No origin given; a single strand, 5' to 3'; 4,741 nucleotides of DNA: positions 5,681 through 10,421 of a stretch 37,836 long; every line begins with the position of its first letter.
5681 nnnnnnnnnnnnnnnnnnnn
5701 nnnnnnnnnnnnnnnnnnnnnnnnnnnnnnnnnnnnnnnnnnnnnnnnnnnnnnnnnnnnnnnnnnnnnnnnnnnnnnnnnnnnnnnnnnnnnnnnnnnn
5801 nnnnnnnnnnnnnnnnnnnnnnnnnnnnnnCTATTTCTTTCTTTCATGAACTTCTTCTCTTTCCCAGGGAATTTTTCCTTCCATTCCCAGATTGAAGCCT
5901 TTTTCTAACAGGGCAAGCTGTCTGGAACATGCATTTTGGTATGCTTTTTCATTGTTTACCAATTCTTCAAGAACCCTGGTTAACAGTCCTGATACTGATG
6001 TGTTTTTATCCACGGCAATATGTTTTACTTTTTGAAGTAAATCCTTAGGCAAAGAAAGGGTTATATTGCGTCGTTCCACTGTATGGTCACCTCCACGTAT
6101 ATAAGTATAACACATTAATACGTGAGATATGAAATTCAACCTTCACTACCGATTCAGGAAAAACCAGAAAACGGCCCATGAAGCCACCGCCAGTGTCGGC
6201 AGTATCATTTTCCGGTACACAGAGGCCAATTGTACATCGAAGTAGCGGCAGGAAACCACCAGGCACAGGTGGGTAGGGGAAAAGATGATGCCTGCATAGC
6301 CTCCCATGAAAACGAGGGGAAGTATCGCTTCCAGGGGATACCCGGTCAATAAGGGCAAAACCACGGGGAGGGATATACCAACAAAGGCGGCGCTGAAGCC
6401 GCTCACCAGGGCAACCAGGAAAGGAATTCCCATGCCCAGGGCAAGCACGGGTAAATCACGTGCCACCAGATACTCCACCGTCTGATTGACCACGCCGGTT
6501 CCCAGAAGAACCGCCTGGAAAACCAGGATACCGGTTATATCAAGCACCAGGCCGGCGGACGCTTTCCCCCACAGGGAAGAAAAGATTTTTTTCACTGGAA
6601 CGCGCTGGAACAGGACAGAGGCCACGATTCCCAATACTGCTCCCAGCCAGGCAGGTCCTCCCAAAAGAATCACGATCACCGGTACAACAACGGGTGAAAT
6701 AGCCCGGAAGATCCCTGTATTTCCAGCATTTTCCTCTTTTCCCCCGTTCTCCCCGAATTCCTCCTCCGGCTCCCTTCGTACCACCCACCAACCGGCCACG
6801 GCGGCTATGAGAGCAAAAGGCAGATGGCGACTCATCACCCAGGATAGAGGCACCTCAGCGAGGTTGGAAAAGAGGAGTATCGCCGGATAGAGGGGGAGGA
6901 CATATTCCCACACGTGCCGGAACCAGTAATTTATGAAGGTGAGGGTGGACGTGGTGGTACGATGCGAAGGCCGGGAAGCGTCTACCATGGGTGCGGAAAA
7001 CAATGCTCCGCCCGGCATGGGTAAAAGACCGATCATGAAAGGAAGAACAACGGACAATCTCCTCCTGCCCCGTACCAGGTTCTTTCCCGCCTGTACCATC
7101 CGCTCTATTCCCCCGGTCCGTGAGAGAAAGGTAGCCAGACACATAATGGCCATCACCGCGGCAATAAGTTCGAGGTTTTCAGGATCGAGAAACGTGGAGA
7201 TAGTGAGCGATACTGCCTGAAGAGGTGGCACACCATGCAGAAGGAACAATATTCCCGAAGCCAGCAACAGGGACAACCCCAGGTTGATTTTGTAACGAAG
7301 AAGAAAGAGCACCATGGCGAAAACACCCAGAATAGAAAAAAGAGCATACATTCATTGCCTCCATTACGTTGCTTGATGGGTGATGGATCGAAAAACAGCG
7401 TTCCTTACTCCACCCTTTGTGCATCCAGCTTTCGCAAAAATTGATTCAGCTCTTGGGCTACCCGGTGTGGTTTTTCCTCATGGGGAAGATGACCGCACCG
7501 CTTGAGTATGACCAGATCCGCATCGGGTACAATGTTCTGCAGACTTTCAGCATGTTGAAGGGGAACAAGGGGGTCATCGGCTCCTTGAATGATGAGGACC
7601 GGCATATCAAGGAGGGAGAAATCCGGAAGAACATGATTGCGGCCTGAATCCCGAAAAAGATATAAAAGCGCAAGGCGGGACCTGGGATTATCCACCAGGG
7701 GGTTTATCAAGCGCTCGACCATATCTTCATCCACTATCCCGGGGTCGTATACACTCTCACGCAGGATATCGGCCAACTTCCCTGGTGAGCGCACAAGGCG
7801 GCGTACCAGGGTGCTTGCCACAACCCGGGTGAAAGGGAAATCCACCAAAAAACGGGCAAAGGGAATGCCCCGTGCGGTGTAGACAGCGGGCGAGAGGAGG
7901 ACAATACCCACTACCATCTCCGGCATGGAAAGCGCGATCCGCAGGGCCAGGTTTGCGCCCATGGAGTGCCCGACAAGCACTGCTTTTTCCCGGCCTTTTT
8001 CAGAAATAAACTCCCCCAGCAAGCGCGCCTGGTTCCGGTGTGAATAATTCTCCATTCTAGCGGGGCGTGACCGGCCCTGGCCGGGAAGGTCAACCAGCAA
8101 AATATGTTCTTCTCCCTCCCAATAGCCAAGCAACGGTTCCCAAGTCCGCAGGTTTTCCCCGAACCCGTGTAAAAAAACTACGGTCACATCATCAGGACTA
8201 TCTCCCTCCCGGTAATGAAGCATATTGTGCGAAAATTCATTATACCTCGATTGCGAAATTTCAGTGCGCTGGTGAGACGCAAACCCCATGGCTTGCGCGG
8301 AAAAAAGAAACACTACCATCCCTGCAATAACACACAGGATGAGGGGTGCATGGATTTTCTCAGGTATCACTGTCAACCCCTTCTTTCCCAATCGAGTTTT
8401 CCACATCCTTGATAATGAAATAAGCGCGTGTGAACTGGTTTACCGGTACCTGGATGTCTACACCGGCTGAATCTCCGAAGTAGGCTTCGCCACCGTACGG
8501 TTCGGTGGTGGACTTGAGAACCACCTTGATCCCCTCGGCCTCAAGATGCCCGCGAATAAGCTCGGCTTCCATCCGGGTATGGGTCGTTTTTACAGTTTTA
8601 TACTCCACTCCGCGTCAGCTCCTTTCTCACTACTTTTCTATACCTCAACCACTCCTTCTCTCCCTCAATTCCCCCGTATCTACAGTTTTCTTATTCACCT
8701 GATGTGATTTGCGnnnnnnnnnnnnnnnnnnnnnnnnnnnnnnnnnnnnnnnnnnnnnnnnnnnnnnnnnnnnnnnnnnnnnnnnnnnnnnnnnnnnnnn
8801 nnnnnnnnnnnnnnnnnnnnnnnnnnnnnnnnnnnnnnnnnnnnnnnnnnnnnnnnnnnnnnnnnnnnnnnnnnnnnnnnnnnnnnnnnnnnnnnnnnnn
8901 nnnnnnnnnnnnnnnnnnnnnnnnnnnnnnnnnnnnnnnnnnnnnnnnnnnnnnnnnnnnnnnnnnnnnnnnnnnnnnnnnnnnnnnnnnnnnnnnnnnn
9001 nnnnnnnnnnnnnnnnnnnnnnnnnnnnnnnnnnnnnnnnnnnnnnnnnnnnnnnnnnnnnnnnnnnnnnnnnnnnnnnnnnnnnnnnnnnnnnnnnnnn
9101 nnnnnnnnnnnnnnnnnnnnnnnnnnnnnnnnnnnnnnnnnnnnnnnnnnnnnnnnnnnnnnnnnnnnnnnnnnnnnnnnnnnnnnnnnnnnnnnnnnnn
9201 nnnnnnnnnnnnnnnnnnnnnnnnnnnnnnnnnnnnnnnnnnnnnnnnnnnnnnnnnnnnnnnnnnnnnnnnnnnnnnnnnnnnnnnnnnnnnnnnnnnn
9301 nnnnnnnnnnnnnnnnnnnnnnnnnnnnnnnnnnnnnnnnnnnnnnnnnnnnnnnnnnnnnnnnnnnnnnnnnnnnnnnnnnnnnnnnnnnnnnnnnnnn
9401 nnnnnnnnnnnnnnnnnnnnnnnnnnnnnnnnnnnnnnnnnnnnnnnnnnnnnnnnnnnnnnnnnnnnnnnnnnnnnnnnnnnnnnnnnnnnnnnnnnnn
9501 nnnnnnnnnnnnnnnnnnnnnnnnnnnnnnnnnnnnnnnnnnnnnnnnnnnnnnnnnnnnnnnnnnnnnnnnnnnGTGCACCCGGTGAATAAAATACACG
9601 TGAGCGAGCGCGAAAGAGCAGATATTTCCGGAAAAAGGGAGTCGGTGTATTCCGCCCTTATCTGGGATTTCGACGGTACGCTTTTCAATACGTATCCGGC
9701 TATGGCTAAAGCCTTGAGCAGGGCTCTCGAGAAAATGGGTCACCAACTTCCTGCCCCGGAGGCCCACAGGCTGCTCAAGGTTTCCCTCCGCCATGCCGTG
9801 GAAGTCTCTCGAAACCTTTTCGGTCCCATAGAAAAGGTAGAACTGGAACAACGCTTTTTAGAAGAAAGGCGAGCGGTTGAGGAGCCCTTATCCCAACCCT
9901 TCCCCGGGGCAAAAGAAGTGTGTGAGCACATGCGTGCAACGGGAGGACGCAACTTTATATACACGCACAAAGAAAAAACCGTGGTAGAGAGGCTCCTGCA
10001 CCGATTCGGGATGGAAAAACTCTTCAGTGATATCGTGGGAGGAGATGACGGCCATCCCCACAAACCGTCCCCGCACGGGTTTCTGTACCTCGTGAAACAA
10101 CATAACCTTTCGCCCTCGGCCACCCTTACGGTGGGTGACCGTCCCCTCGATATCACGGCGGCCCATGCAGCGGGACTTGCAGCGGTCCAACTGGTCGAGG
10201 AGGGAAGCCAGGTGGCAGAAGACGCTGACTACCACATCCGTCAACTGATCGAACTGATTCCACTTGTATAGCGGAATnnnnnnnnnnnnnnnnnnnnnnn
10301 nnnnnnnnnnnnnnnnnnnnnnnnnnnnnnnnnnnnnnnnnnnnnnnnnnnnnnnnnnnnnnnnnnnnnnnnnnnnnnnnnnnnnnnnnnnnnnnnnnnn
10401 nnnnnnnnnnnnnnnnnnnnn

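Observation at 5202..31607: Modular repeat family with 7-nt (and 8-nt) internal periodicity fills almost every long intergenic spacer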

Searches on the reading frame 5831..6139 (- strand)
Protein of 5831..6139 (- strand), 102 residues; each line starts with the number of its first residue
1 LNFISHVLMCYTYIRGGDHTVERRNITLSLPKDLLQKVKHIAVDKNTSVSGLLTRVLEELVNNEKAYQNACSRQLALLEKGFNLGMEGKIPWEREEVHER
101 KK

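Call 13: search_protein_families(library=pfam, proteins=[window:5831-6139:-])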
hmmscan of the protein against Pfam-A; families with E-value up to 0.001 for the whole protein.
window:5831-6139:- (102 aa): 1 family
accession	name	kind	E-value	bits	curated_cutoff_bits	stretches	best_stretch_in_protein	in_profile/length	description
PF19891.5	DUF6364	-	6.4e-06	27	27.3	1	26-82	5-53/70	Family of unknown function (DUF6364)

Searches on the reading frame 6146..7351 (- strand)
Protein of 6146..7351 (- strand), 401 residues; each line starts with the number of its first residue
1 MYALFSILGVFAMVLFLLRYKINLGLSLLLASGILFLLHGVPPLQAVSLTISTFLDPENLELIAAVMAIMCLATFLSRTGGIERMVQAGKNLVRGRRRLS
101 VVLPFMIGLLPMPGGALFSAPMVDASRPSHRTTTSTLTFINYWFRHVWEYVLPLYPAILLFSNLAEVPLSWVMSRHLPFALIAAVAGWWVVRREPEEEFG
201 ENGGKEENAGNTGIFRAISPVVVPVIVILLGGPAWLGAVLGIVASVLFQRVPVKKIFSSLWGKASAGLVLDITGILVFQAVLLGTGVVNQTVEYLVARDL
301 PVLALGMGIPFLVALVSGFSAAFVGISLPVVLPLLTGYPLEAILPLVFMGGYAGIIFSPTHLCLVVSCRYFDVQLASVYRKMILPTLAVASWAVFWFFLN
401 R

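Call 13: search_protein_families(library=pfam, proteins=[window:6146-7351:-])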
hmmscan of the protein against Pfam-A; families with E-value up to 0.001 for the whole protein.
window:6146-7351:- (401 aa): 1 family
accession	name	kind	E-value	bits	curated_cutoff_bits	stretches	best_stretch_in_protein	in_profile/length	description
PF04165.18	DUF401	-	7.4e-49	167.6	24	1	9-387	7-380/393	Protein of unknown function (DUF401)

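Call 34: find_encoding_contigs(protein=window:6146-7351:-, flank=10000, max_places=8)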
Protein window:6146-7351:- (401 aa): 4 contigs read that carry it; 4 places shown.
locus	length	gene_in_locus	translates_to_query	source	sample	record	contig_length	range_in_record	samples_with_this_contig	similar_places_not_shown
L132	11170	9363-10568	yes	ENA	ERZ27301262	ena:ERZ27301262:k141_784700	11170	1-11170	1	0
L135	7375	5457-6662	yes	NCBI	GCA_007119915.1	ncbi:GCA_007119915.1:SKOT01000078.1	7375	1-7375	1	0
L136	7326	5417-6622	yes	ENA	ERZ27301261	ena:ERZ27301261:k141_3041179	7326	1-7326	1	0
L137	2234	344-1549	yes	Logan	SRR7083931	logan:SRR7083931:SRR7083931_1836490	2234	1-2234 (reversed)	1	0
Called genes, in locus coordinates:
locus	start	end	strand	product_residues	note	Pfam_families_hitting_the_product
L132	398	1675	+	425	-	PF01547:SBP_bac_1, PF13416:SBP_bac_8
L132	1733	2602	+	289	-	PF00528:BPD_transp_1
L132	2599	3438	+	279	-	PF00528:BPD_transp_1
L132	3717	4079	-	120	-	-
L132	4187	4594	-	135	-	PF11518:DUF3221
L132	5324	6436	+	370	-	PF02073:Peptidase_M29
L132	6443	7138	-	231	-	PF00702:Hydrolase, PF12710:HAD, PF13419:HAD_2, PF13242:Hydrolase_like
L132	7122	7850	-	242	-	PF00881:Nitroreductase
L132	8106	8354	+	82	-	-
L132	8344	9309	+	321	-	PF02230:Abhydrolase_2 (faint), PF12146:Hydrolase_4, PF00561:Abhydrolase_1, PF12697:Abhydrolase_6, PF03096:Ndr (weak), PF10230:LIDHydrolase, PF06821:Ser_hydrolase (faint)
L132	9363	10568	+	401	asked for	PF04165:DUF401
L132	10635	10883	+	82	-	PF19891:DUF6364 (weak)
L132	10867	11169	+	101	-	?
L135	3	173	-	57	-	?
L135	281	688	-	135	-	PF11518:DUF3221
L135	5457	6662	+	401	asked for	PF04165:DUF401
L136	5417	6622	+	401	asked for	PF04165:DUF401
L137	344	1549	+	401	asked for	PF04165:DUF401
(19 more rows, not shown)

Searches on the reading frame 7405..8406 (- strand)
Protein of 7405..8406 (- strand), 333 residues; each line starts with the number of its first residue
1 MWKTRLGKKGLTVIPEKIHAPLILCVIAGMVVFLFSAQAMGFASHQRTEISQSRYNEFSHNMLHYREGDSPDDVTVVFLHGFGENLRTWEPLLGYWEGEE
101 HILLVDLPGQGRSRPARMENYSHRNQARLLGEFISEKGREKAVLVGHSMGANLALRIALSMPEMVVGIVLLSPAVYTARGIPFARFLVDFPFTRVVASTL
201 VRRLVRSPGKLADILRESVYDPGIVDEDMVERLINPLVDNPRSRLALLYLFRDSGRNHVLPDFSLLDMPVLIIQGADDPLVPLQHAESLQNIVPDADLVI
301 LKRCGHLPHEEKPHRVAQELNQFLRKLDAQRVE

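Call 13: search_protein_families(library=pfam, proteins=[window:7405-8406:-])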
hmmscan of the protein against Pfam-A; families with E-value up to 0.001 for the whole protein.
window:7405-8406:- (333 aa): 9 families
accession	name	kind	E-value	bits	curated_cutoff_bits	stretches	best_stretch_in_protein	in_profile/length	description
PF12697.13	Abhydrolase_6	-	9.7e-28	98.7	26.3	1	76-318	1-216/217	Alpha/beta hydrolase family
PF00561.26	Abhydrolase_1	-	2.8e-26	93.1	25.8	1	75-313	2-245/245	alpha/beta hydrolase fold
PF12146.15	Hydrolase_4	-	1.2e-21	77.6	27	1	74-312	5-238/239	Serine aminopeptidase, S33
PF02230.22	Abhydrolase_2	-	1.3e-08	35.4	23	0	139-178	104-143/217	Phospholipase/Carboxylesterase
PF10230.15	LIDHydrolase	-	7.5e-08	32.9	27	1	129-301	71-253/262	Lipid-droplet associated hydrolase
PF06821.19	Ser_hydrolase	-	1.8e-07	31.7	22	0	139-179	54-96/172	Serine hydrolase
PF03096.20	Ndr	-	1.9e-07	30.5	23.3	1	136-325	95-277/283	Ndr family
PF00756.26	Esterase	-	3.1e-05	24.3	22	1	139-178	111-153/251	Putative esterase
PF08386.16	Abhydrolase_4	-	0.00019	22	21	1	267-326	34-93/103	TAP-like protein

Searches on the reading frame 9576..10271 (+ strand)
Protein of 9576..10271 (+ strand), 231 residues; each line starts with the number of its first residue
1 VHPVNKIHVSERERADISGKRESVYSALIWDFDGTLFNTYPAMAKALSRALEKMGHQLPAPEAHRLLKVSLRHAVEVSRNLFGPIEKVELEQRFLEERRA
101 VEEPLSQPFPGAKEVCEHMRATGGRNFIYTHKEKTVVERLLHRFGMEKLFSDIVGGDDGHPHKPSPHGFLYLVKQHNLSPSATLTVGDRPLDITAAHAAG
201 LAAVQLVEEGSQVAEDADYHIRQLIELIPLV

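Call 13: search_protein_families(library=pfam, proteins=[window:9576-10271:+])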
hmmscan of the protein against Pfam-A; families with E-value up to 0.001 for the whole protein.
window:9576-10271:+ (231 aa): 4 families
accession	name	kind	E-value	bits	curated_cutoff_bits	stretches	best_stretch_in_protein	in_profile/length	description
PF13419.12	HAD_2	-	2.2e-30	106.5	23.8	1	28-204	1-176/178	Haloacid dehalogenase-like hydrolase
PF00702.32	Hydrolase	-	8.8e-23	82.1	26.4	1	26-200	2-191/191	haloacid dehalogenase-like hydrolase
PF12710.13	HAD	-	5.7e-10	40.4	27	1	29-196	2-188/189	haloacid dehalogenase-like hydrolase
PF13242.12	Hydrolase_like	-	6.2e-08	32.9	22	1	162-218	3-59/75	HAD-hyrolase-like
